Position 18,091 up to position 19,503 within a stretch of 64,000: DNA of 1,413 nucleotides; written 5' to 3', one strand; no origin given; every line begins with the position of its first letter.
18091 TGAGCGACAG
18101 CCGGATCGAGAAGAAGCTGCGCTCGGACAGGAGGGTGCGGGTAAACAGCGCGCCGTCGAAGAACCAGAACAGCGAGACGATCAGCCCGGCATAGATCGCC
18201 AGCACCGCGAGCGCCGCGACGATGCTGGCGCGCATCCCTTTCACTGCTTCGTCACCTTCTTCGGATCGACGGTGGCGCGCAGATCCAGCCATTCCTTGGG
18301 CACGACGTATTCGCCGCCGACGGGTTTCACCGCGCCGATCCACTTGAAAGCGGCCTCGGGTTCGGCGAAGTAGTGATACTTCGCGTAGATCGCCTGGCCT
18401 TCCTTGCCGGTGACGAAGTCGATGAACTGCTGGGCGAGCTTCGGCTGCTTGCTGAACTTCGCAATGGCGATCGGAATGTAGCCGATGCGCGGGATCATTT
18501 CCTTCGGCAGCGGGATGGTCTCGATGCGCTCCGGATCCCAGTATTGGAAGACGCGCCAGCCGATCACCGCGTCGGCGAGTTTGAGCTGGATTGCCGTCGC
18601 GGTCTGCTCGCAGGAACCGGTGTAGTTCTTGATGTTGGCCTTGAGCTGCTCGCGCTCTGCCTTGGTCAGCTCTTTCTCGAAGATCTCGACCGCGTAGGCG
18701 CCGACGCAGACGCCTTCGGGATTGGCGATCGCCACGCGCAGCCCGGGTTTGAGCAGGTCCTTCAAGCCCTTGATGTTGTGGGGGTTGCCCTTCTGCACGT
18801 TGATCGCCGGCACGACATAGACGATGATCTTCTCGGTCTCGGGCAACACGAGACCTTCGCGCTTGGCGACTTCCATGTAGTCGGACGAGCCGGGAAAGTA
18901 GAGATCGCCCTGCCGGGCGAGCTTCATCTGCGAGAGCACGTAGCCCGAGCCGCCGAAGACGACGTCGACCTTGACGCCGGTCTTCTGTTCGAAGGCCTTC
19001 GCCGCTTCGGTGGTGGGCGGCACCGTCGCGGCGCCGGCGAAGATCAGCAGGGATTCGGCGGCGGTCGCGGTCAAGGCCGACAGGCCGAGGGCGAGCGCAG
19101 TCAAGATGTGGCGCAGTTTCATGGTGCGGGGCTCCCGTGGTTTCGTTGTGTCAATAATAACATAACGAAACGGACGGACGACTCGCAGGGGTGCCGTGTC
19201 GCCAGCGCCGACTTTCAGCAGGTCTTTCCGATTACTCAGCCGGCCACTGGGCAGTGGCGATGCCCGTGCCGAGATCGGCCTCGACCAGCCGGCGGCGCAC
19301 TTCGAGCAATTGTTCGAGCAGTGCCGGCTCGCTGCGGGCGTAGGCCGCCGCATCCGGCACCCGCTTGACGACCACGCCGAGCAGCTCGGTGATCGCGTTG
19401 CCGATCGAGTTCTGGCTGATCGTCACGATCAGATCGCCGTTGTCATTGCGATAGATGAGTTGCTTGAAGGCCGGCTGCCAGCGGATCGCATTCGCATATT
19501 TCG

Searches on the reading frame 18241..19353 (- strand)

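Call 38: search_protein_families(library=pfam, proteins=[window:18241-19353:-], max_evalue=0.00001)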
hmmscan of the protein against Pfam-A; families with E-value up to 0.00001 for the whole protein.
window:18241-19353:- (370 aa): 3 families
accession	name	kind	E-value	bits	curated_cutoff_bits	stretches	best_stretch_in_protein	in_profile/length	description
PF13531.11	SBP_bac_11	-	9.4e-53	179.7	25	1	102-328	1-226/227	Bacterial extracellular solute-binding protein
PF01547.30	SBP_bac_1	-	2.5e-13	51.1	26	1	114-321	10-307/307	Bacterial extracellular solute-binding protein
PF13416.11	SBP_bac_8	-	1.8e-06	28.4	27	0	266-325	195-254/279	Bacterial extracellular solute-binding protein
